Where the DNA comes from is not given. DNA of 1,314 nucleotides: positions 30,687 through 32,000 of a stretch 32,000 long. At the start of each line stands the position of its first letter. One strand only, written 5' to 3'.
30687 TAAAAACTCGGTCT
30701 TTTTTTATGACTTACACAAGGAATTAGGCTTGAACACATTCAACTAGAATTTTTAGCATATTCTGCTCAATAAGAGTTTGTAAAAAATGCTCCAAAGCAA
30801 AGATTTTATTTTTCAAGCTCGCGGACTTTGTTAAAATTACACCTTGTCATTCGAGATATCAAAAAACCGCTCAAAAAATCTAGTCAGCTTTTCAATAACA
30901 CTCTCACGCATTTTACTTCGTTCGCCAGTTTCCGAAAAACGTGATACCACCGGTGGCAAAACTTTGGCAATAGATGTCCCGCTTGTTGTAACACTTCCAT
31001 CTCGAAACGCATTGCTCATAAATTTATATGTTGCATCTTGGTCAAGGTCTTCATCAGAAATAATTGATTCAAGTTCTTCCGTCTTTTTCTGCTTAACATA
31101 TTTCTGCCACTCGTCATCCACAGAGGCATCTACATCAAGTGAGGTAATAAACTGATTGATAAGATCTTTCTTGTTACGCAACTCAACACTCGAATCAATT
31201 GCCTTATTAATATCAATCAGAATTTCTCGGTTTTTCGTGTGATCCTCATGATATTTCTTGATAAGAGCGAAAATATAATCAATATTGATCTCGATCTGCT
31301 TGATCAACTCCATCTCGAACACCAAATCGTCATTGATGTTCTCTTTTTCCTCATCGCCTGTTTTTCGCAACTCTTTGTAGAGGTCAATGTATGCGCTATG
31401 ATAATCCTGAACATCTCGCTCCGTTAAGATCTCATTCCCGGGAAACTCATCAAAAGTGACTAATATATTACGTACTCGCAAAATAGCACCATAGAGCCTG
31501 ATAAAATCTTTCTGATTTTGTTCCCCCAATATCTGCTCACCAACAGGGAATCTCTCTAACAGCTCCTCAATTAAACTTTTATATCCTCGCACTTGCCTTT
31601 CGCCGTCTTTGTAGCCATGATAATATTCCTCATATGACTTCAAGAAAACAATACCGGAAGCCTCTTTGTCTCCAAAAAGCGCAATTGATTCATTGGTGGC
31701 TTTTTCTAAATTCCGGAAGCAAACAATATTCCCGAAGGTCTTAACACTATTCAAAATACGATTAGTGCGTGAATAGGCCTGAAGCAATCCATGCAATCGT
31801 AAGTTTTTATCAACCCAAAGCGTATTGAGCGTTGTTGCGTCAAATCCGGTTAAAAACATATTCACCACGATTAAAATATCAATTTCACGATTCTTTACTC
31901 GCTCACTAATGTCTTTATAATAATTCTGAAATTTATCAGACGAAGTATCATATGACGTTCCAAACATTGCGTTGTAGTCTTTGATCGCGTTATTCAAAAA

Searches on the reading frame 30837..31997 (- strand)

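Call 6: search_protein_families(library=pfam, proteins=[window:30837-31997:-], max_evalue=0.01)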
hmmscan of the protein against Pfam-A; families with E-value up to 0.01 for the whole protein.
window:30837-31997:- (386 aa): 3 families
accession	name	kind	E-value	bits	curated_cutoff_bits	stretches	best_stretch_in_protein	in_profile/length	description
PF12008.13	EcoR124_C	-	7.4e-70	235.9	23.1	1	117-378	1-260/260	Type I restriction and modification enzyme - subunit R C terminal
PF22679.2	T1R_D3-like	-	1.2e-43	149.7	27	1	2-96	63-158/158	Type I restriction enzyme subunit R domain 3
PF08868.15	YugN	-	0.0021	18.5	25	1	263-310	81-127/130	YugN-like family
